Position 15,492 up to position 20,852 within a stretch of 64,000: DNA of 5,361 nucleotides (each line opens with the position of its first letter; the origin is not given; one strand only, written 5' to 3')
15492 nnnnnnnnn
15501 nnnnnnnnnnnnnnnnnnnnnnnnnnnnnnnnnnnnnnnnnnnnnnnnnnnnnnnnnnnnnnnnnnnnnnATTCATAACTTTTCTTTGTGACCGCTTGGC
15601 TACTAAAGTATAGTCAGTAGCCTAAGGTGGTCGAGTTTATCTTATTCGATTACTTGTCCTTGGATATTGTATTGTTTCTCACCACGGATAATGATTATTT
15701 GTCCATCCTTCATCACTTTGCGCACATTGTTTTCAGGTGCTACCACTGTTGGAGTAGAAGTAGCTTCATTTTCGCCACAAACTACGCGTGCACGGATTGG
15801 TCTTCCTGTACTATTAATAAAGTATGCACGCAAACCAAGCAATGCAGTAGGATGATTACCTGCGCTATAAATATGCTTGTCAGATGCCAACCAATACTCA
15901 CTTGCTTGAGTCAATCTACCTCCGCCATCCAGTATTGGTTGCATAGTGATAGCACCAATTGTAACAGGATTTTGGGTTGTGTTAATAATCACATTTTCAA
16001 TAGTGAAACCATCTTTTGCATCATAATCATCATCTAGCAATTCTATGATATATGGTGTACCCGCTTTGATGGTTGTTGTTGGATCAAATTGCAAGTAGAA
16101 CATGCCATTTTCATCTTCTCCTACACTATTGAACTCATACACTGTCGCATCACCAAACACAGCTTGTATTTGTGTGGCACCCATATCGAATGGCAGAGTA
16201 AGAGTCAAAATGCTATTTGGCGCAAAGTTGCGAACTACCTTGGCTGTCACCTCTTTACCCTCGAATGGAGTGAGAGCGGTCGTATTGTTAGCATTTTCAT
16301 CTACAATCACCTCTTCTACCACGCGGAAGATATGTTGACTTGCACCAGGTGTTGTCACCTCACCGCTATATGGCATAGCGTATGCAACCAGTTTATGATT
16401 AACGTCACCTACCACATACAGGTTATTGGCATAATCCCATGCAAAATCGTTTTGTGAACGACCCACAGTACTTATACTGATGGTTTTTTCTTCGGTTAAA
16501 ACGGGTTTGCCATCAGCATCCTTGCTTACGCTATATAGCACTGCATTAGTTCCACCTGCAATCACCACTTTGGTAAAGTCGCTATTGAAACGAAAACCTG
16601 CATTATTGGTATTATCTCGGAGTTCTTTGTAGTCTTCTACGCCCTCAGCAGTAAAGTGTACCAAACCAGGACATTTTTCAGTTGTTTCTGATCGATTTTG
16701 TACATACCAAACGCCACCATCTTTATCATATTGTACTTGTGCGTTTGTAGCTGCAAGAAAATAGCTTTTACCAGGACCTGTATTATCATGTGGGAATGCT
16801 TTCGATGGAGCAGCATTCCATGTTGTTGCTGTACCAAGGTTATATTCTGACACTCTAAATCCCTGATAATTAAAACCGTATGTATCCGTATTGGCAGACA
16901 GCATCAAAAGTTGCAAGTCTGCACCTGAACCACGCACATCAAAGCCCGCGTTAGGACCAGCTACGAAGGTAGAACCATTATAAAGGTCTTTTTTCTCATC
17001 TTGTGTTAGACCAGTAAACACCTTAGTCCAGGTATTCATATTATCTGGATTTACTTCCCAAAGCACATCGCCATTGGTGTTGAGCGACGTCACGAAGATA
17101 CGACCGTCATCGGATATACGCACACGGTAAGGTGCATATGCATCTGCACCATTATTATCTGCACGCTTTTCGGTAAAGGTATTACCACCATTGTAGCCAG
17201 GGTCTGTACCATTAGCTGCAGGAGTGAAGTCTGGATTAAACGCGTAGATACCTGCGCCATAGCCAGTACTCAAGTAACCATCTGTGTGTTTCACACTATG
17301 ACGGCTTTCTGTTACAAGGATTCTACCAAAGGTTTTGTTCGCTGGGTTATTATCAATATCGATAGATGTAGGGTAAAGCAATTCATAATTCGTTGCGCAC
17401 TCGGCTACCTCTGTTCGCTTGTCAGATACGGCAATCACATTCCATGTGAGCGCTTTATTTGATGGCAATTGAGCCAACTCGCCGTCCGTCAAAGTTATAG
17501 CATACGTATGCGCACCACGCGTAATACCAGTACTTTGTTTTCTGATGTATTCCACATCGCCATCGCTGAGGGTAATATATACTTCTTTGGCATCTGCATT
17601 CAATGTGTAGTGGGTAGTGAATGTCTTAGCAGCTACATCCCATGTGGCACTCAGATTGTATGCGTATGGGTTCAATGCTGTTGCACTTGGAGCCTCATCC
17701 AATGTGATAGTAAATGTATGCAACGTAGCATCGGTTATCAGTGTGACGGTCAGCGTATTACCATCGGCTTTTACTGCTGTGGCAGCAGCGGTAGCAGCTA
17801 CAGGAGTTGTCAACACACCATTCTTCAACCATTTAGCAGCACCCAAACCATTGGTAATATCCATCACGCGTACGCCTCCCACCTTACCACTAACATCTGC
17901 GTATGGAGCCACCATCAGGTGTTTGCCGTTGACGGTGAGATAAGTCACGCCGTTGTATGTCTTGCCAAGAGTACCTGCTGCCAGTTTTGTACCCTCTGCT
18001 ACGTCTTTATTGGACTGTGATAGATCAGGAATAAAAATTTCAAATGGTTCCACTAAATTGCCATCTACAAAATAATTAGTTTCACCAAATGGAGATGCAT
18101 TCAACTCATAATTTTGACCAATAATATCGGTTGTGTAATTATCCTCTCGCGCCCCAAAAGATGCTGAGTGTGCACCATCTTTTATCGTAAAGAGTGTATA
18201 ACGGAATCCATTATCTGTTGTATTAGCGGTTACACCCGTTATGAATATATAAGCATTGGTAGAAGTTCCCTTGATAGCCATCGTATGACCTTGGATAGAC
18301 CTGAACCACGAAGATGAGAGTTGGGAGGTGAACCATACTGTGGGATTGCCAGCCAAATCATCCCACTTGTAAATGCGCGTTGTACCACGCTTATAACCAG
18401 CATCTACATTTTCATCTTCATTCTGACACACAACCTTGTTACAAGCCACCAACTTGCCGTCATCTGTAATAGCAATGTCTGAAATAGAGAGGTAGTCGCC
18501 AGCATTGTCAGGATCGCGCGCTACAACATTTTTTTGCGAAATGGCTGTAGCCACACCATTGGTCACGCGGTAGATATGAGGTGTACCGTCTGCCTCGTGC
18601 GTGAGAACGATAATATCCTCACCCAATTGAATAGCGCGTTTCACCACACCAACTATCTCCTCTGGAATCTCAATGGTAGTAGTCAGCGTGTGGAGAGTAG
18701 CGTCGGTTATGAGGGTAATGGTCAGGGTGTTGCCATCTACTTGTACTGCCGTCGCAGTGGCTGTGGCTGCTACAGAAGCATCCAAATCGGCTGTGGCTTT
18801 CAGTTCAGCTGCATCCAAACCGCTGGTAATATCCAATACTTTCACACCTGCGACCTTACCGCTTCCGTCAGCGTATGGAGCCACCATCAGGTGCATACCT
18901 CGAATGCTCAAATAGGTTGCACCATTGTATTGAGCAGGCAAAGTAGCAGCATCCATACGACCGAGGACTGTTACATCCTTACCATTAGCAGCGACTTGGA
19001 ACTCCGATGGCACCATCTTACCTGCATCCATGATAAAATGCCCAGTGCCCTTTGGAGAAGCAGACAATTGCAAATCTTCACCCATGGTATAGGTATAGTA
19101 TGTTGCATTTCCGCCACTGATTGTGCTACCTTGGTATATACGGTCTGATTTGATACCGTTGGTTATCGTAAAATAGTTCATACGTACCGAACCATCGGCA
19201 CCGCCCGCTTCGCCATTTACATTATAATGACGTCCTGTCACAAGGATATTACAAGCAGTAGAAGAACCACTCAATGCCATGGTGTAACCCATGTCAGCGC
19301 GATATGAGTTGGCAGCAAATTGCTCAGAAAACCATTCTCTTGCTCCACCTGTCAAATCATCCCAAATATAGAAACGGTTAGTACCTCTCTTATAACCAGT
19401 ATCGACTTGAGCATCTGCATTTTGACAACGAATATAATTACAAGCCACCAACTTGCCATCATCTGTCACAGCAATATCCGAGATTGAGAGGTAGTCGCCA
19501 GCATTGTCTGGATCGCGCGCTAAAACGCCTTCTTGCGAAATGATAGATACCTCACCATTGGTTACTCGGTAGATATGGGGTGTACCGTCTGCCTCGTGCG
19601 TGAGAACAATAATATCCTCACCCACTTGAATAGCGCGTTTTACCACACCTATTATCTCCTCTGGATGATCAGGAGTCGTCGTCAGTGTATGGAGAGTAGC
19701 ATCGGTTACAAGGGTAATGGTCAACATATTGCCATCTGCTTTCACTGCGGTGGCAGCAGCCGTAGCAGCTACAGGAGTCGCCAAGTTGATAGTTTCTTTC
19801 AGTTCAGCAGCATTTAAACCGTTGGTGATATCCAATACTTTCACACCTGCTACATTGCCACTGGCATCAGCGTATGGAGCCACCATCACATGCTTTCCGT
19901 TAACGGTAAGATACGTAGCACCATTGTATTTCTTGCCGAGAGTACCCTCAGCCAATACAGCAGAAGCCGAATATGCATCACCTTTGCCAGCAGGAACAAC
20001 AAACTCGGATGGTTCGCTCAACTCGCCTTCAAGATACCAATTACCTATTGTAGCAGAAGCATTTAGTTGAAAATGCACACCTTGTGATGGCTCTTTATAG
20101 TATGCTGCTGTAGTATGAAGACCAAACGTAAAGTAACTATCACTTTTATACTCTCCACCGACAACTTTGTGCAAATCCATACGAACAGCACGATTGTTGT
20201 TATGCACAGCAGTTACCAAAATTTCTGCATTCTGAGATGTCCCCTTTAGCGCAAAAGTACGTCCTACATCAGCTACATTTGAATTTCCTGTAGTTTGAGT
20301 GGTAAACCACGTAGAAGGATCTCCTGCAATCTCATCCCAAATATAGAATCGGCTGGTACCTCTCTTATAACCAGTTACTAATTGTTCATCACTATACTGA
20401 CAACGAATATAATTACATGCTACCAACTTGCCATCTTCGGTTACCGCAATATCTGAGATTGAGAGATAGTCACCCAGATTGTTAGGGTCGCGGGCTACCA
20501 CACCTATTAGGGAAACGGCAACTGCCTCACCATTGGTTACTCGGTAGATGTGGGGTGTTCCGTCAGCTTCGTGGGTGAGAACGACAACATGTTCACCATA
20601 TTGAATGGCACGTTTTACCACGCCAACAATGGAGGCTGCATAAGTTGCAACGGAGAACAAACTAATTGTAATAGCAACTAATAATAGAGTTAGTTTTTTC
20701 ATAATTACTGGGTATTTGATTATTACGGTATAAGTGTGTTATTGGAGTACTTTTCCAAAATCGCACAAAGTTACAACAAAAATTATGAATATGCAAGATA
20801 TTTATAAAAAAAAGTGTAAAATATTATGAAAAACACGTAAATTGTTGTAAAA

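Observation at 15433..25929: Duplicated two-gene module: a giant repeat protein followed by an unannotated ~45-aa MKKVY peptide and a conserved terminator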

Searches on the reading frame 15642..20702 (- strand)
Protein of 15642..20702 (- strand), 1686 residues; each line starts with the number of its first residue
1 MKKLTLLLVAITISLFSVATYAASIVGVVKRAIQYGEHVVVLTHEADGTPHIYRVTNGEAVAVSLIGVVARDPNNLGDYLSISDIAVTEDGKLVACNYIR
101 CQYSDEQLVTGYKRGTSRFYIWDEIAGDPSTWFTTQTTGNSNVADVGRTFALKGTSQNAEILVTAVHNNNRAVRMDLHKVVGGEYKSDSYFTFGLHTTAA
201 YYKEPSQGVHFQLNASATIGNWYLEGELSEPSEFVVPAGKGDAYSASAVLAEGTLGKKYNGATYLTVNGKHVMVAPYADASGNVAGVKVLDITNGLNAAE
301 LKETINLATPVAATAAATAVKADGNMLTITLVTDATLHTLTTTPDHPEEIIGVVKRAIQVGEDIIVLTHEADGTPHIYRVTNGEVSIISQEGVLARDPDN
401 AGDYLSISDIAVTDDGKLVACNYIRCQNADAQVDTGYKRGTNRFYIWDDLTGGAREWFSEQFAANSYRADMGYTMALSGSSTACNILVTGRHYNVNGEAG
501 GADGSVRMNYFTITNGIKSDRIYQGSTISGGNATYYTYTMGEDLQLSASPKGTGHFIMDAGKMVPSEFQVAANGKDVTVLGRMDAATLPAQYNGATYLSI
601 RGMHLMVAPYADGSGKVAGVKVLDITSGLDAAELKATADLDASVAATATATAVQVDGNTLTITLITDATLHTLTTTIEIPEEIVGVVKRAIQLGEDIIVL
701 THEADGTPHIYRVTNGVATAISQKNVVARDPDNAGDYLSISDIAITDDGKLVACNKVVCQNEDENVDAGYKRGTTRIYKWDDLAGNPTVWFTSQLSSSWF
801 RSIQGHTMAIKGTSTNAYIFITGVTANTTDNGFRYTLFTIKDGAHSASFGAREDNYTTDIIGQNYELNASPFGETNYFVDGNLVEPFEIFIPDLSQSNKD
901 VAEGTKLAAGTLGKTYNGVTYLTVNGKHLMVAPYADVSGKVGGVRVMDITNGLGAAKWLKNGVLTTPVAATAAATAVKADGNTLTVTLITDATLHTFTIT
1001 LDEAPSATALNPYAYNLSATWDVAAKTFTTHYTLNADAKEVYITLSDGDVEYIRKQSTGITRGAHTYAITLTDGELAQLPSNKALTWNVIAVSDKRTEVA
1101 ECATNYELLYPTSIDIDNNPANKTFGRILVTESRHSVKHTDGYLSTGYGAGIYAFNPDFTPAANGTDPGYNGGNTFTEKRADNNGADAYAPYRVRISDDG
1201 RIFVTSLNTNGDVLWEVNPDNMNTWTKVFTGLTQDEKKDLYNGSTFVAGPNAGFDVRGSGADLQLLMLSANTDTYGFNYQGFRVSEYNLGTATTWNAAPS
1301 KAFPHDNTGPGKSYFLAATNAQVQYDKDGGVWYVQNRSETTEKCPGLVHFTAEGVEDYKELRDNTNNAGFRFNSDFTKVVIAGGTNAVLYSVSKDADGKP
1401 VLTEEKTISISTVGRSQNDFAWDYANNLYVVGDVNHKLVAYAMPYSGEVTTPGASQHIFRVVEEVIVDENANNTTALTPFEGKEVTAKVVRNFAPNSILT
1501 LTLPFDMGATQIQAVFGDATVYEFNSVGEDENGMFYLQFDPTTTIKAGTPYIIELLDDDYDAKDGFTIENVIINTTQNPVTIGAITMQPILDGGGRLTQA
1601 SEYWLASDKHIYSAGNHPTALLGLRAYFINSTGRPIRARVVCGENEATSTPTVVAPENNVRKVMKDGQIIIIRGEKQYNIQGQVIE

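Call 8: search_protein_families(library=ncbifam, proteins=[window:15642-20702:-], max_evalue=1)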
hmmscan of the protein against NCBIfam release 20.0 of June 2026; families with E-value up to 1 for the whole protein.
window:15642-20702:- (1686 aa): 3 families
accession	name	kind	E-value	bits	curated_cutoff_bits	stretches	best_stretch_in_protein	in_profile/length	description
NF008129.0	PRK10877.1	equivalog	0.0094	15.2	215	1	915-941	53-79/237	bifunctional protein-disulfide isomerase/oxidoreductase DsbC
NF047433.1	Lepto_7_Nterm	domain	0.16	11.7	43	0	1035-1056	32-53/63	LA_0442/LA_0875 N-terminal domain-containing protein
NF040942.2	hypo_ExtJ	equivalog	0.23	11.9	52.5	0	1-63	1-58/77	selenite/tellurite reduction operon protein ExtJ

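Call 9: search_protein_families(library=pfam, proteins=[window:15642-20702:-], max_evalue=1)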
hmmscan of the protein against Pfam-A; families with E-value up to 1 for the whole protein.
window:15642-20702:- (1686 aa): 8 families
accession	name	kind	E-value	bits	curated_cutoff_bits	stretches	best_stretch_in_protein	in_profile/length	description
PF21268.3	Helic-prim_T7_N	-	0.017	15.8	27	0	266-291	25-50/59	Bacteriophage T7 DNA helicase/primase, N-terminal a+b fold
PF22347.1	AvrPiz-t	-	0.022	15.3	27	0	411-436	41-66/70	Avirulence protein AvrPiz-t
PF17803.7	Cadherin_4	-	0.029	15.3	25.1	0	964-1000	29-64/71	Bacterial cadherin-like domain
PF08010.17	Phage_30_3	-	0.055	13.7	36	1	1357-1415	80-137/138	Bacteriophage protein GP30.3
PF16184.11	Cadherin_3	-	0.13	12.7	25.5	0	711-753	9-51/106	Cadherin-like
PF20242.3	Emfourin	-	0.16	12.8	27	0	967-1008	44-83/91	Emfourin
PF22433.2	MtxA_IG-like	-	0.19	12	26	0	1021-1081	18-74/83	Magnetotaxis protein MtxA, Immunoglobulin-like domain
PF13540.12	RCC1_2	-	0.28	11.5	22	0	1197-1211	15-29/30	Regulator of chromosome condensation (RCC1) repeat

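Call 12: list_cluster_members(proteins=[window:20945-21076:-, window:15436-15570:-, window:15436-15576:-, window:15645-20702:-, window:21122-25879:-])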
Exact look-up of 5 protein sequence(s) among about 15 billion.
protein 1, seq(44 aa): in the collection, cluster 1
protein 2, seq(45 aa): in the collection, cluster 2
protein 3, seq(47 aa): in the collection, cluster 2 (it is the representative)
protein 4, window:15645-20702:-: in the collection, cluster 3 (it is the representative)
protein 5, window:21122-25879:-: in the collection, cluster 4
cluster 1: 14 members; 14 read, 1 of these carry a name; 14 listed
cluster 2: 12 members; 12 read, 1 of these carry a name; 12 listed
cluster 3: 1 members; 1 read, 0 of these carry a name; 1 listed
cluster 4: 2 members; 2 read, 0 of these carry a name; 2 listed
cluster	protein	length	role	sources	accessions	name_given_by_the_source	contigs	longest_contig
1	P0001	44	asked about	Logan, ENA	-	-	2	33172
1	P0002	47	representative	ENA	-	-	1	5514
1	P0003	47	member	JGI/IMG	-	hypothetical protein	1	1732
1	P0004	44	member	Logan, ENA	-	-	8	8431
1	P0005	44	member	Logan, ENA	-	-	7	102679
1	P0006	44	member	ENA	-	-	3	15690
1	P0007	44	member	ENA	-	-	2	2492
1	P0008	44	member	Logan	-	-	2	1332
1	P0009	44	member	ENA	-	-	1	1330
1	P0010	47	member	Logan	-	-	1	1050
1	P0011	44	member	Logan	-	-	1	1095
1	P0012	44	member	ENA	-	-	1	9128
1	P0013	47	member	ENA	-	-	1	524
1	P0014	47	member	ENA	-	-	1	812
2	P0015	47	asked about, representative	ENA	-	-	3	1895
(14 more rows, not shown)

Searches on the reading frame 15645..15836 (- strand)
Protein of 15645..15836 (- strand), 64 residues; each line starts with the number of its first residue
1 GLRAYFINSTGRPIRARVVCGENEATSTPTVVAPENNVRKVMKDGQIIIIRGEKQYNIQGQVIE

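Call 69: search_protein_families(library=ncbifam, proteins=[window:15645-15836:-], max_evalue=10)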
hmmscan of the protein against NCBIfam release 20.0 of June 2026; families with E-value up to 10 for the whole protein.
seq(64 aa): 0 families
